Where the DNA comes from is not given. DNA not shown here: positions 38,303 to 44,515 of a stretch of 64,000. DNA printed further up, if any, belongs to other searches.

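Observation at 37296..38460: AbiEii/MenT-type toxin cassette inserted into the 3' end of a response-regulator gene, marked by 41-bp flanking direct repeats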

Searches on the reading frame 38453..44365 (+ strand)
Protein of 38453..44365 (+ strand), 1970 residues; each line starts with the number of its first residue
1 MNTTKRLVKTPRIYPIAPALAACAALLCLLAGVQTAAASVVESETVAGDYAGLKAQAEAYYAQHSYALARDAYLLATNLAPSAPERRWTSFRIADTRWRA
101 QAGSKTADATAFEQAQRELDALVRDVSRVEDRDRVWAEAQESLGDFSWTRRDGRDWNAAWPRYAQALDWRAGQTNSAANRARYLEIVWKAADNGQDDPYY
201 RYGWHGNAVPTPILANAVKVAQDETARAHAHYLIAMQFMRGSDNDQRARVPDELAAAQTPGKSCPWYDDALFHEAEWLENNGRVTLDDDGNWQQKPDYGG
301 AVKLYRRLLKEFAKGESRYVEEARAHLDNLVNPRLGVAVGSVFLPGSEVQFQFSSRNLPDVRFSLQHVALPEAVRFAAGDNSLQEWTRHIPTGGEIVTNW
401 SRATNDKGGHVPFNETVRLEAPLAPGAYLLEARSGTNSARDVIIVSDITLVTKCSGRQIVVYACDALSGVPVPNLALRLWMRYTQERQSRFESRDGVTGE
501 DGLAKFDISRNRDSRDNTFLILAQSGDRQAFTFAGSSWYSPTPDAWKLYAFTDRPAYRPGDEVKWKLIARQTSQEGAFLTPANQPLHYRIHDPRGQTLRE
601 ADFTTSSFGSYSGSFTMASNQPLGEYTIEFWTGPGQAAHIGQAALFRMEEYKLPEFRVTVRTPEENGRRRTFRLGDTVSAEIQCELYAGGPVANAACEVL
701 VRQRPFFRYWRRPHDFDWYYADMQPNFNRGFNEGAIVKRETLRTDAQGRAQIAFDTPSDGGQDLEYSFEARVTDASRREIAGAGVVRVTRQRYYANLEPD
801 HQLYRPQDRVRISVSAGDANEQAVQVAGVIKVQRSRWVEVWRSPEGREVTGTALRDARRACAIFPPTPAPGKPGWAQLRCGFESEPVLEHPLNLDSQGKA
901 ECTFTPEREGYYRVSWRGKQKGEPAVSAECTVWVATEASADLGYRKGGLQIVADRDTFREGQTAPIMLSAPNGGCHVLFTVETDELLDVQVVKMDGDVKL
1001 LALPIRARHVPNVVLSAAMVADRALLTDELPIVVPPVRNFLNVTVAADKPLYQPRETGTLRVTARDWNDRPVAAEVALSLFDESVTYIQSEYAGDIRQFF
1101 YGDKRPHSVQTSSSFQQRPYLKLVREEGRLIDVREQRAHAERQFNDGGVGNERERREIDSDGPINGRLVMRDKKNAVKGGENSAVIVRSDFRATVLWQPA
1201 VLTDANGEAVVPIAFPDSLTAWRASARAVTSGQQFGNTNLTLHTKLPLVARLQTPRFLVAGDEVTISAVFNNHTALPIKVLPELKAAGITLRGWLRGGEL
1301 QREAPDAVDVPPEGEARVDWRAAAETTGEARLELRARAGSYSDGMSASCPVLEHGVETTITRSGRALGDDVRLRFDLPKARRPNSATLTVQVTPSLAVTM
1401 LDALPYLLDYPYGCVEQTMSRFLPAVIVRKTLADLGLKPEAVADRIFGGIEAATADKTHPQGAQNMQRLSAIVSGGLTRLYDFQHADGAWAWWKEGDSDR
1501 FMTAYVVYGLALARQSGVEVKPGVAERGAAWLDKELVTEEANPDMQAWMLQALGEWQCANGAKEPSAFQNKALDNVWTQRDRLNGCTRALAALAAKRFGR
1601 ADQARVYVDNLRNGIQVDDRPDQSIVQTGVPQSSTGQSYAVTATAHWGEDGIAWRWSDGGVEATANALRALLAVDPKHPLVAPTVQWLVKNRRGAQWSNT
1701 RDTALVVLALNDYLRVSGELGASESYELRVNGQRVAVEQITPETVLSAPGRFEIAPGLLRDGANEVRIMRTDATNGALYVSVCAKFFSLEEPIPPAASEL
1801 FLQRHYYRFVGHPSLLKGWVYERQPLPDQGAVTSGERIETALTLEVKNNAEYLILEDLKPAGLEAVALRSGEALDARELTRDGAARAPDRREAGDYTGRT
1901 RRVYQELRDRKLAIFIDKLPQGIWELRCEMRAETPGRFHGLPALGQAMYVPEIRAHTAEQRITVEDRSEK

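Call 5: search_protein_families(library=pfam, proteins=[window:38453-44365:+], max_evalue=0.01)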
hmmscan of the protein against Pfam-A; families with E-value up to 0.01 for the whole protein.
window:38453-44365:+ (1970 aa): 7 families
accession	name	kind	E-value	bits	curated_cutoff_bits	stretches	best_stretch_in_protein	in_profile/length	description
PF01835.25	MG2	-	2.1e-25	89.4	32.8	1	547-630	1-80/96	MG2 domain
PF17973.7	bMG10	-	1.2e-19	71.2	26.2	1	1823-1952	22-131/131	Bacterial Alpha-2-macroglobulin MG10 domain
PF00207.28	A2M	-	6.3e-16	58.4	21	1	1194-1280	1-88/92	Alpha-2-macroglobulin family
PF07703.20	A2M_BRD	-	3.2e-14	53.8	22.7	1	949-1086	1-138/140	Alpha-2-macroglobulin bait region domain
PF07678.20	TED_complement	-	7.4e-12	45.4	22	1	1401-1532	16-123/312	A-macroglobulin TED domain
PF02369.22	Big_1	-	0.0024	18.4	34.9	0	1181-1212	34-65/93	Bacterial Ig-like domain (group 1)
PF11974.14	bMG3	-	0.0054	17.1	34.9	0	445-531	1-82/103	Bacterial alpha-2-macroglobulin MG3 domain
